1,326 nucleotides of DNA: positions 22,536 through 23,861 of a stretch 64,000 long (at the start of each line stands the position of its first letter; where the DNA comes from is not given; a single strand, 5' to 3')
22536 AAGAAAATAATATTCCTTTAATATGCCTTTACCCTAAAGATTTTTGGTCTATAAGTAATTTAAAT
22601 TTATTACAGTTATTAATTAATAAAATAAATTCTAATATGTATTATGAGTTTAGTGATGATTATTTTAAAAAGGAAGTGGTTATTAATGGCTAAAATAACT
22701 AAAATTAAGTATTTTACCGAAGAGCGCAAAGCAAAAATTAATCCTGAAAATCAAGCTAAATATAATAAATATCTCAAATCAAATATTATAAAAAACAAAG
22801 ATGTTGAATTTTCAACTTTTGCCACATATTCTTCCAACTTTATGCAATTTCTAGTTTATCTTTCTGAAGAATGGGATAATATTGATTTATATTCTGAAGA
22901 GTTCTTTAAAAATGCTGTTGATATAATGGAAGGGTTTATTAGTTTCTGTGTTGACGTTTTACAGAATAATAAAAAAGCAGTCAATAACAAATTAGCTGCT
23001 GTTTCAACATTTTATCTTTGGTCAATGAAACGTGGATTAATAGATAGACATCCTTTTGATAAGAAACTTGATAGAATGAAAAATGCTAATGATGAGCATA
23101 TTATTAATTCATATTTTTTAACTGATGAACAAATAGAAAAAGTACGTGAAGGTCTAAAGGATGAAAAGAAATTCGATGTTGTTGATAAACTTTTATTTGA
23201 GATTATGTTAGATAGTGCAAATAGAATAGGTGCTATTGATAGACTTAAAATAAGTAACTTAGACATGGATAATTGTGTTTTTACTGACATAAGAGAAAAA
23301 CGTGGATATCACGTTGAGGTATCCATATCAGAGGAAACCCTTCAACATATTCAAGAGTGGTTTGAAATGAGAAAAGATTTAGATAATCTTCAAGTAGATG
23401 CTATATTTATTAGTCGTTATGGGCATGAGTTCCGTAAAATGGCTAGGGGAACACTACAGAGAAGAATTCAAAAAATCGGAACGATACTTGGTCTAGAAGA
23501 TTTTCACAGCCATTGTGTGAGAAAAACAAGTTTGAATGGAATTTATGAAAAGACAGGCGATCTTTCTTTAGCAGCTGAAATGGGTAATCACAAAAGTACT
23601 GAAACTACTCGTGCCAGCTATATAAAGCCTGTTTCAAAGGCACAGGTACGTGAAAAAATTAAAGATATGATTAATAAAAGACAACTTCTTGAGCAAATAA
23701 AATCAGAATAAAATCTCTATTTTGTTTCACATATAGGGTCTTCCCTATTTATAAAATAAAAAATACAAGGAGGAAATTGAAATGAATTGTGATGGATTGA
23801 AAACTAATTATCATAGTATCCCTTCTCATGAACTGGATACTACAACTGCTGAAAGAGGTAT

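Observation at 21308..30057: Nested ~8.7-kb accessory island splitting the tail operon, bracketed by two HEAR-nuclease paralogs and carrying its own tyrosine recombinase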

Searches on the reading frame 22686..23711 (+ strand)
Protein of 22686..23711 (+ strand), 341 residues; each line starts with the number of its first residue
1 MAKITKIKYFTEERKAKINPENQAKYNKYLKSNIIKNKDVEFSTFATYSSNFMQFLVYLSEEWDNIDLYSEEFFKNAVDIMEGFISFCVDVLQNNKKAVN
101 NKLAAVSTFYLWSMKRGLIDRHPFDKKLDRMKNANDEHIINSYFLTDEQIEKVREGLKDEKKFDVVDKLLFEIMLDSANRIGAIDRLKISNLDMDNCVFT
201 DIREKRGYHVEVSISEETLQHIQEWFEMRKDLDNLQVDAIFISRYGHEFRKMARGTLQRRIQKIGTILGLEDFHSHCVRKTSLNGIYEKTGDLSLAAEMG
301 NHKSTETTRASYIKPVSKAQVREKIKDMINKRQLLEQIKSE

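Call 5: search_protein_families(library=pfam, max_evalue=0.01, proteins=[window:22686-23711:+])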
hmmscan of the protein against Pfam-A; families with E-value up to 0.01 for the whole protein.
window:22686-23711:+ (341 aa): 1 family
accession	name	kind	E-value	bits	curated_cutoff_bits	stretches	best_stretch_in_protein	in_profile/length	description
PF00589.27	Phage_integrase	-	1.6e-22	80.6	27.1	1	144-314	2-167/172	Phage integrase family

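Call 6: search_protein_families(library=phrogs, max_evalue=0.01, proteins=[window:22686-23711:+])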
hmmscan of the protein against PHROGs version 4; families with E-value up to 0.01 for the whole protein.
window:22686-23711:+ (341 aa): 2 families
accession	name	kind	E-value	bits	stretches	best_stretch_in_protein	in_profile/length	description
phrog_1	-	integration and excision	3.7e-25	90.3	1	82-330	221-452/611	integrase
phrog_216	-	integration and excision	4.5e-25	89.4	1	96-328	12-236/301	integrase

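Call 17: search_dna_similar(query=window:22686-23711:+, collection=phages, mode=protein, max_rows=40)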
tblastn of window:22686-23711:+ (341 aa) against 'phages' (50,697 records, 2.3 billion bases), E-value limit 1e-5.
Records with a match: 16; places in all: 16; records where one place covers at least 80% of the query: 13.
Best place of each record, by identity: <60% 16.
By first word of the organism name: Clostridioides 4; Clostridium 3; Fusobacterium 2; Brevibacillus 2; Bacillus 2; Lysinibacillus 1; Alicyclobacillus 1; Microcystis 1.
By host as written in the record: Clostridioides difficile 3; Brevibacillus laterosporus 2; Clostridium botulinum type C strain C-Stockholm 2; Bacillus subtilis 2; Lysinibacillus capsici DO76 1; Fusobacterium nucleatum 7_1 1; Fusobacterium necrophorum subsp. funduliforme RTG5 1; Alicyclobacillus acidoterrestris strain KKP 3133 1; and 3 more.
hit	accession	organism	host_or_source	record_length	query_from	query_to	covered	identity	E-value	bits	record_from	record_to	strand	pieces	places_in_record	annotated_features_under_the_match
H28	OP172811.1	Lysinibacillus phage LC76P1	Lysinibacillus capsici DO76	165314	4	325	94%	51.7%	9e-99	325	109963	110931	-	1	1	hypothetical protein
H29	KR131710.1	Fusobacterium phage Funu1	Fusobacterium nucleatum 7_1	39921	21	325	89%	38.9%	2e-55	200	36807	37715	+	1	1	integrase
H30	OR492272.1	Fusobacterium phage phiRTG5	Fusobacterium necrophorum subsp. ...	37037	18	325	90%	33.7%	2e-46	174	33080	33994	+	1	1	integrase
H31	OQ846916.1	Alicyclobacillus phage KKP_3916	Alicyclobacillus acidoterrestris strain ...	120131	7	326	94%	32.1%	1e-26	144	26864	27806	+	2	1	hypothetical protein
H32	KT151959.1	Brevibacillus phage Sundance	Brevibacillus laterosporus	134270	1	314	92%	27.2%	3e-32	132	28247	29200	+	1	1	putative XerC/D family recombinase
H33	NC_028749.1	Brevibacillus phage Sundance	Brevibacillus laterosporus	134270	1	314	92%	27.2%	3e-32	132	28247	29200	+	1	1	integrase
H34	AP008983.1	Clostridium phage c-st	Clostridium botulinum type C strain ...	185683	6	326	94%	24.2%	1e-16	87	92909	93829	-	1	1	XerC/D family recombinase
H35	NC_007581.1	Clostridium phage c-st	Clostridium botulinum type C strain ...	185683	6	326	94%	24.2%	1e-16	87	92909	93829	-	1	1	tyrosine-type recombinase/integrase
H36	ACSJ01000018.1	Clostridium phage D-1873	Clostridium botulinum D str. 1873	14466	6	326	94%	24.2%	3e-16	86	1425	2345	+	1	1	XerC/D family recombinase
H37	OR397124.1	Clostridioides phage AR1086-1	Clostridioides difficile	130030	6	312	90%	22.0%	4e-12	73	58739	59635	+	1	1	xerC_1: tyrosine recombinase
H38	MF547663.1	Clostridioides phage LIBA2945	Clostridioides difficile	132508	6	312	90%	22.0%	5e-12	73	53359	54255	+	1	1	XerC/XerD family integrase/recombinase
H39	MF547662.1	Clostridioides phage LIBA6276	Clostridioides difficile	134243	6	312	90%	22.0%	5e-12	73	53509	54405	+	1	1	XerC/XerD family integrase/recombinase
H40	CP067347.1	Clostridioides phage ES-S-0107-01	Clostridioides sp. ES-S-0107-01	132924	19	312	86%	21.4%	4e-8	61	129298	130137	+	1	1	record has no annotation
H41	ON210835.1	Bacillus phage 268TH002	Bacillus subtilis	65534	145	322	52%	28.6%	3e-6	55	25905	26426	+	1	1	32: tyrosine integrase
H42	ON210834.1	Bacillus phage 268TH007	Bacillus subtilis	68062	145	322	52%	28.6%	3e-6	55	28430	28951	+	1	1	36: tyrosine integrase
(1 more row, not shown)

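Call 19: get_annotated_region(hit=H28, flank=12000)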
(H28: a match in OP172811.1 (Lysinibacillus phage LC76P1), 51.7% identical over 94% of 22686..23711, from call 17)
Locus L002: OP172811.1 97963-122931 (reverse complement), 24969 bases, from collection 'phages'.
description: Lysinibacillus phage LC76P1, complete genome.
organism: Lysinibacillus phage LC76P1 (NCBI taxid 2968682)
taxonomy: Viruses; Duplodnaviria; Heunggongvirae; Uroviricota; Caudoviricetes
host: Lysinibacillus capsici DO76; source: municipal sewage; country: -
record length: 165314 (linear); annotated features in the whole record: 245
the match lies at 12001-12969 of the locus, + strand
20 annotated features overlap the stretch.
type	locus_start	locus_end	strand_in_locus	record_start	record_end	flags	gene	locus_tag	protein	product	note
CDS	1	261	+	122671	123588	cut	-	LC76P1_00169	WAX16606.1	hypothetical protein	-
CDS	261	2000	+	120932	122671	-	-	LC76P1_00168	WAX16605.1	hypothetical protein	-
CDS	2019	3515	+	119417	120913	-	-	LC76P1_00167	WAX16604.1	hypothetical protein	-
CDS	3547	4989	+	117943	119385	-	-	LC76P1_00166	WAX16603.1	hypothetical protein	-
CDS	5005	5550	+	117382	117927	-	-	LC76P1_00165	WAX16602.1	hypothetical protein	-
CDS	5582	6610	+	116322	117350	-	-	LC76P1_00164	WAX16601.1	hypothetical protein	-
CDS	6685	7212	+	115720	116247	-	-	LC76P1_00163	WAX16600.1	hypothetical protein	-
CDS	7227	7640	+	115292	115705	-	-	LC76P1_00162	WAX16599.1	hypothetical protein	-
CDS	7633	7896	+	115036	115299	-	-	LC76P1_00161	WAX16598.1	hypothetical protein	-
CDS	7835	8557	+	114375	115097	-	-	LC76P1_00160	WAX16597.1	hypothetical protein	-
CDS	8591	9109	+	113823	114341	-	-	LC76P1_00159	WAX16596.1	hypothetical protein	-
CDS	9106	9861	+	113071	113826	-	-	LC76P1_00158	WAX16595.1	hypothetical protein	-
CDS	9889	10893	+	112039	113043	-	-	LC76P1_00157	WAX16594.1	hypothetical protein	-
CDS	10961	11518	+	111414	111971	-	-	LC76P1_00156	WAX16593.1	hypothetical protein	-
CDS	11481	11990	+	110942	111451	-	-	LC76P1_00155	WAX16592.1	hypothetical protein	-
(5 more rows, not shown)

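Call 20: get_annotated_region(hit=H33, flank=12000)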
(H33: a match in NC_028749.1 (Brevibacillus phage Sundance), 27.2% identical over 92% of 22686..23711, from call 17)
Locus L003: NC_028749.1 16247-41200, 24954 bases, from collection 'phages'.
description: Brevibacillus phage Sundance, complete genome.
organism: Brevibacillus phage Sundance (NCBI taxid 1691958)
taxonomy: Viruses; Duplodnaviria; Heunggongvirae; Uroviricota; Caudoviricetes
host: Brevibacillus laterosporus; source: honeybee debris; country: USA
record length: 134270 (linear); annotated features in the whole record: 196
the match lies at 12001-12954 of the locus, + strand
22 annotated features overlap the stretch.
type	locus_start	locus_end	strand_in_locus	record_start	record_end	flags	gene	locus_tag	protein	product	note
CDS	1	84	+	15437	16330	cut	-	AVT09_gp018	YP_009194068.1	YonG-like protein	putative SPBc2 prophage-derived protein YonG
CDS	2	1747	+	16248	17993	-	-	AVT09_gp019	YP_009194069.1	DNA-packaging protein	-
CDS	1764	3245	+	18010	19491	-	-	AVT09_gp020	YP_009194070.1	portal protein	-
CDS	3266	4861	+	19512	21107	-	-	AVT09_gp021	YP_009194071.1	hypothetical protein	-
CDS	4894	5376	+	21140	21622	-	-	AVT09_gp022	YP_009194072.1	putative structural protein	-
CDS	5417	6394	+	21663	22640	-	-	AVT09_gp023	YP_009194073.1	putative structural protein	-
CDS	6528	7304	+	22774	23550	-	-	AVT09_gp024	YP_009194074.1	putative AcrB/AcrD/AcrF family protein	-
CDS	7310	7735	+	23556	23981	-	-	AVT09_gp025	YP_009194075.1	putative structural protein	-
CDS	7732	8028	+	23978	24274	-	-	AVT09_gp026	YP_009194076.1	hypothetical protein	-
CDS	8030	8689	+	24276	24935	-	-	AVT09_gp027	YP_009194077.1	putative Ig domain-containing protein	-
CDS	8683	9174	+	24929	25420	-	-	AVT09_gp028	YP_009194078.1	virion structural protein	-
CDS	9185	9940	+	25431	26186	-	-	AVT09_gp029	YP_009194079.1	hypothetical protein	-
CDS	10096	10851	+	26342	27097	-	-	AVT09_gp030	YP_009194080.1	virion structural protein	-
CDS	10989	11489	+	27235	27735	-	-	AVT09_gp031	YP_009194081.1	hypothetical protein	-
CDS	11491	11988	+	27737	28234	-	-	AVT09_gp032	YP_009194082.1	hypothetical protein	-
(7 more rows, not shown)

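Call 26: find_related_loci(query=window:22686-23711:+, collection=viral_contigs, flank=10000)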
Query window:22686-23711:+ (341 aa) in viral_contigs; peptide patterns used: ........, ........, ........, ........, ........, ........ (x = any residue, [..] = any of these).
8 stretches matched a pattern; 2 encode a relative of the query (tblastn E <= 1e-3); 2 distinct loci.
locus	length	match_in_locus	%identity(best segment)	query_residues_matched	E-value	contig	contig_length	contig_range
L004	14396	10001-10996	85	1-332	0e+0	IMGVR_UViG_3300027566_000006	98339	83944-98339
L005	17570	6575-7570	82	1-332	0e+0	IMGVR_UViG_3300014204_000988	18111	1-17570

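Call 40: find_related_loci(query=window:22686-23711:+, collection=genome_contigs, flank=10000)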
Query window:22686-23711:+ (341 aa) in genome_contigs; peptide patterns used: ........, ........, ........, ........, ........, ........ (x = any residue, [..] = any of these).
33 stretches matched a pattern, but none encodes a relative of the query by tblastn (E <= 1e-3).

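Call 41: search_protein_families(library=ncbifam, max_evalue=0.01, proteins=[window:22686-23711:+])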
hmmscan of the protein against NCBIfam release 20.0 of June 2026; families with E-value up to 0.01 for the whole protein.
window:22686-23711:+ (341 aa): 7 families
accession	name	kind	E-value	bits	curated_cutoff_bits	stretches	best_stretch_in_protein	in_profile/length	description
NF040815.2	recomb_XerA_Arch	equivalog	6.5e-20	71.8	220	1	40-309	12-249/263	site-specific tyrosine recombinase/integron integrase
TIGR02224.1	recomb_XerC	equivalog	8.6e-19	68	335.15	1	37-313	10-275/295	tyrosine recombinase XerC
TIGR02225.1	recomb_XerD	equivalog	3e-14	53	329.6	1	34-325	7-283/290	site-specific tyrosine recombinase XerD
NF001399.0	PRK00283.1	subfamily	4.7e-10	39.2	279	1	37-309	19-278/300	tyrosine recombinase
NF007370.0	PRK09870.1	subfamily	1.8e-08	34.3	221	1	131-282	1-147/200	tyrosine-type DNA invertase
NF002331.0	PRK01287.1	subfamily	3.5e-07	29.5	371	1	97-309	98-307/365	site-specific tyrosine recombinase XerC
NF007371.0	PRK09871.1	subfamily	0.00069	19.2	222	1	176-309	37-170/198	tyrosine-type DNA invertase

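Call 45: get_annotated_region(hit=H31, flank=11000)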
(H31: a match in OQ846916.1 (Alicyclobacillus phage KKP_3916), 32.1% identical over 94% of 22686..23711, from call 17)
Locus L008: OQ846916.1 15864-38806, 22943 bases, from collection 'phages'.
description: Alicyclobacillus phage KKP_3916, complete genome.
organism: Alicyclobacillus phage KKP_3916 (NCBI taxid 3040651)
taxonomy: Viruses; Duplodnaviria; Heunggongvirae; Uroviricota; Caudoviricetes
host: Alicyclobacillus acidoterrestris strain KKP 3133; source: orchard soil; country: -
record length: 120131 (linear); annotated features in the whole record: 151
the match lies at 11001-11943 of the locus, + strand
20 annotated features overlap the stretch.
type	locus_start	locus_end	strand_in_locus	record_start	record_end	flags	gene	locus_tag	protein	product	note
CDS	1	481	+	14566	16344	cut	-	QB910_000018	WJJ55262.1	hypothetical protein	-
CDS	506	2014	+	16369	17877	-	-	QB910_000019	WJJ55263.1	hypothetical protein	-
CDS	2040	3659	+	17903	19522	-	-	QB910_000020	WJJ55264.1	hypothetical protein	-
CDS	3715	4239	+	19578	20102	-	-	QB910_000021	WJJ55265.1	hypothetical protein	-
CDS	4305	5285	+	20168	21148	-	-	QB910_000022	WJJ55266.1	hypothetical protein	-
CDS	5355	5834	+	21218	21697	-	-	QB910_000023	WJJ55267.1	hypothetical protein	-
CDS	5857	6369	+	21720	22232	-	-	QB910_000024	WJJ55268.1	hypothetical protein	-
CDS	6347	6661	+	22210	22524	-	-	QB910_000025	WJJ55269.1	hypothetical protein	-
CDS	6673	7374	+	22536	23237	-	-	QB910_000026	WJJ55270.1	hypothetical protein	-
CDS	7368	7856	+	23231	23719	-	-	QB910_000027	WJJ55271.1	hypothetical protein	-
CDS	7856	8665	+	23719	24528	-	-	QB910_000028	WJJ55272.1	hypothetical protein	-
CDS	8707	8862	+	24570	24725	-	-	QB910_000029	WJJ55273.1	hypothetical protein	-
CDS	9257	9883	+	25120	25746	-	-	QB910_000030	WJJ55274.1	hypothetical protein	-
CDS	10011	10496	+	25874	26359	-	-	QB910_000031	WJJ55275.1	hypothetical protein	-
CDS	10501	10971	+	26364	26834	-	-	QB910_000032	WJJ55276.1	hypothetical protein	-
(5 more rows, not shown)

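Call 53: find_related_loci(query=A2, collection=metagenome_contigs, flank=10000)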
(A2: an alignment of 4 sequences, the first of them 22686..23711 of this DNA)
Query A2 (341 aa) in metagenome_contigs; peptide patterns used: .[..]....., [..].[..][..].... (x = any residue, [..] = any of these).
510 stretches matched a pattern; 33 encode a relative of the query (tblastn E <= 1e-3); 33 distinct loci.
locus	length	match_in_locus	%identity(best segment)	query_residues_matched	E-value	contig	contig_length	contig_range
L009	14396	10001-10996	85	1-332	0e+0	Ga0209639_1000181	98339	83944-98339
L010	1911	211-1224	82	1-341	0e+0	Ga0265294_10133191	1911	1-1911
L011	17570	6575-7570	82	1-332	0e+0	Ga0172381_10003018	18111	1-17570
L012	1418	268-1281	77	1-338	0e+0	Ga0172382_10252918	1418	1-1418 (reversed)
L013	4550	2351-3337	64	1-329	3e-150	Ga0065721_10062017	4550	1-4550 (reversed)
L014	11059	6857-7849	61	1-329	2e-139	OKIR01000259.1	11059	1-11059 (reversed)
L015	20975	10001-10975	58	1-325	7e-130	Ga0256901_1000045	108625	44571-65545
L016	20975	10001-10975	58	1-325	7e-130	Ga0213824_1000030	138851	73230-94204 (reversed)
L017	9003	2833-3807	58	1-325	4e-129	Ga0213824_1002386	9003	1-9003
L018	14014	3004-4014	55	1-338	7e-128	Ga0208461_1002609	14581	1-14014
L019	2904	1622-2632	55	1-338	5e-133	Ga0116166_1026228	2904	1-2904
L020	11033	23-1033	55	1-338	7e-128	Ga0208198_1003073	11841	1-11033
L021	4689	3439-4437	55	1-331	2e-128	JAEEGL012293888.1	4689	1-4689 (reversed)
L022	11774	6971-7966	56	1-332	4e-123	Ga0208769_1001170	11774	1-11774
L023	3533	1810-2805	56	1-332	4e-126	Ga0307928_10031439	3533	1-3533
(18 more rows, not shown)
